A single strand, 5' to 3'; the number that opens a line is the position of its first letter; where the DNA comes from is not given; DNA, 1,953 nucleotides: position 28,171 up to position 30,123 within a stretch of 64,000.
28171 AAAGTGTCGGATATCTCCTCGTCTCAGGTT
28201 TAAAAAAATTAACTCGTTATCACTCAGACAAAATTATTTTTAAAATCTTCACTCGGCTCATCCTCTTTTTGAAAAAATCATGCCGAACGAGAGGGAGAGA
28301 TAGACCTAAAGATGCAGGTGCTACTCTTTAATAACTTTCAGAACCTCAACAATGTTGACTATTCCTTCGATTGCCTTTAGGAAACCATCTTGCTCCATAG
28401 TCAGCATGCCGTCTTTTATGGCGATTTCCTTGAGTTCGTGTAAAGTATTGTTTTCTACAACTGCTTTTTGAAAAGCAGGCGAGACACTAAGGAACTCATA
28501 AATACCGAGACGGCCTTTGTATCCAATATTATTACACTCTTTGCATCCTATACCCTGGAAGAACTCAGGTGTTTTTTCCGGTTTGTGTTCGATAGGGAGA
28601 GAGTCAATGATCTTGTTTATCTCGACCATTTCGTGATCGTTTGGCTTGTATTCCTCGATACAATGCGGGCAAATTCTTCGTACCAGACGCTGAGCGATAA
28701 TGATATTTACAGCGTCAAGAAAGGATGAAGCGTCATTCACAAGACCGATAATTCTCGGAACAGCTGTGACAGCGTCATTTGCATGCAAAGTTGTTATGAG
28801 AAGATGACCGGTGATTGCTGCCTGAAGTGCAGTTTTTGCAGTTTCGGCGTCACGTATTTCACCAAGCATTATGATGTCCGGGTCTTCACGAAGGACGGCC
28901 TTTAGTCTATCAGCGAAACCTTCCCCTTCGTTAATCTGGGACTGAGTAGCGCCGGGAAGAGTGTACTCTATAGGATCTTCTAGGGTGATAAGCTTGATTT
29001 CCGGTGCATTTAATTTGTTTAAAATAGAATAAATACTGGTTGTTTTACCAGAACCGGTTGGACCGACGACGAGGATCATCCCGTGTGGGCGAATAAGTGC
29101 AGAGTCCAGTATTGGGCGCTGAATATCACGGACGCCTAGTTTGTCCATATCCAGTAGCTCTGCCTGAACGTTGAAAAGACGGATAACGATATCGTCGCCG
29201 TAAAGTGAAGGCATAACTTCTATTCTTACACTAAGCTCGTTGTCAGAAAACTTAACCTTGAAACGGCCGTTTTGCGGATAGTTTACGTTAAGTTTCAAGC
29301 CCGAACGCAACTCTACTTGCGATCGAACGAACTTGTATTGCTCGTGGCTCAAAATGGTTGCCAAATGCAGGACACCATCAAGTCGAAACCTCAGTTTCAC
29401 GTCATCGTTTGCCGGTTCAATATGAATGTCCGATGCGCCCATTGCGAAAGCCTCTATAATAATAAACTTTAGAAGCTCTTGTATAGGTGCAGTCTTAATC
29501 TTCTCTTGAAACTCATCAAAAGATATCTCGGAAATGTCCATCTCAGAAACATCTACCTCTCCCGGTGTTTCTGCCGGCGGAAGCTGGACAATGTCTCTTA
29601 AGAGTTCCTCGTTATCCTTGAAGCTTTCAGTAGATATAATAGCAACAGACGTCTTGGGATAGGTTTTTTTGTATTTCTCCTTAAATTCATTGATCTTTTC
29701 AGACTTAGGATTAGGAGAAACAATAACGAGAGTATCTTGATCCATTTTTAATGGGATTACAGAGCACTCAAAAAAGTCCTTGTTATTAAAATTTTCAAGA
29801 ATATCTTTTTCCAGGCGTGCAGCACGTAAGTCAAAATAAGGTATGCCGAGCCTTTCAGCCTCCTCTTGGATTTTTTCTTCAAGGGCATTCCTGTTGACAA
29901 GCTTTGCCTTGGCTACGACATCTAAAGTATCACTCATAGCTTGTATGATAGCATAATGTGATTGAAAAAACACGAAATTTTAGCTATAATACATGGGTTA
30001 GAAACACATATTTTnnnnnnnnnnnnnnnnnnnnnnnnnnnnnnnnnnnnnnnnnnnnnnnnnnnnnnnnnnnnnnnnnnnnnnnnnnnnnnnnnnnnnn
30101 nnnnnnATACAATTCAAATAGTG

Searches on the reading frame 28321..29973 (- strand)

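Call 77: search_protein_families(library=ncbifam, proteins=[window:28321-29973:-], max_evalue=0.00001)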
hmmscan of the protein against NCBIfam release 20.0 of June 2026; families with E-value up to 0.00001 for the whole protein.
window:28321-29973:- (550 aa): 18 families
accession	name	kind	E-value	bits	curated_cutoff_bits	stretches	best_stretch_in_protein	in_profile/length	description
TIGR02538.1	type_IV_pilB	equivalog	1.5e-117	393.6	675.65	1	16-549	31-563/564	type IV-A pilus assembly ATPase PilB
TIGR02533.1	type_II_gspE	equivalog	1.5e-116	390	630.25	1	71-547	13-485/486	type II secretion system ATPase GspE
NF053534.1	T4PilAsmATPsTfpB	equivalog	1.7e-98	330.5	850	1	41-548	75-582/584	type IV pilus assembly ATPase TfpB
NF007755.0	PRK10436.1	equivalog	6.8e-98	328.3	617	1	154-548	75-459/465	type II secretion system protein GspE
NF041000.1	ATPase_ComGA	equivalog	1.1e-60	204.9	300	1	171-432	3-266/267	competence type IV pilus ATPase ComGA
TIGR01420.1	pilT_fam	subfamily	2.3e-49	168.5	319.1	1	169-414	3-245/343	PilT/PilU family type 4a pilus ATPase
TIGR02525.1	plasmid_TraJ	equivalog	1.2e-27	96.9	368.3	1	284-432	137-299/372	plasmid transfer ATPase TraJ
NF058587.1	archaellum_moto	equivalog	1.4e-21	76.8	550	1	299-433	277-419/527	archaellum flagellar ATPase motor FlaI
TIGR02524.1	dot_icm_DotB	equivalog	6e-20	71.7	463.3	1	279-431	117-279/358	Dot/Icm type IV secretion system ATPase DotB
TIGR02788.1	VirB11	equivalog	9.3e-17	61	249.95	1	295-425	142-281/308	P-type DNA transfer ATPase VirB11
TIGR02782.1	TrbB_P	equivalog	1.7e-16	60.4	304.55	1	292-420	131-264/303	P-type conjugative transfer ATPase TrbB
NF010469.0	PRK13894.1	subfamily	5.2e-14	52.3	508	1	292-428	144-284/320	conjugal transfer ATPase TrbB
NF010407.0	PRK13833.1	subfamily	8.8e-14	51.6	499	1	297-417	144-268/323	conjugal transfer protein TrbB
NF053672.1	bindosome_BasE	exception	3e-12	46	1000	1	300-418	273-398/512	bindosome assembly system ATPase subunit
NF010425.0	PRK13851.1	equivalog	7.9e-12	44.7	461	1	293-415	158-287/344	type IV secretion system protein VirB11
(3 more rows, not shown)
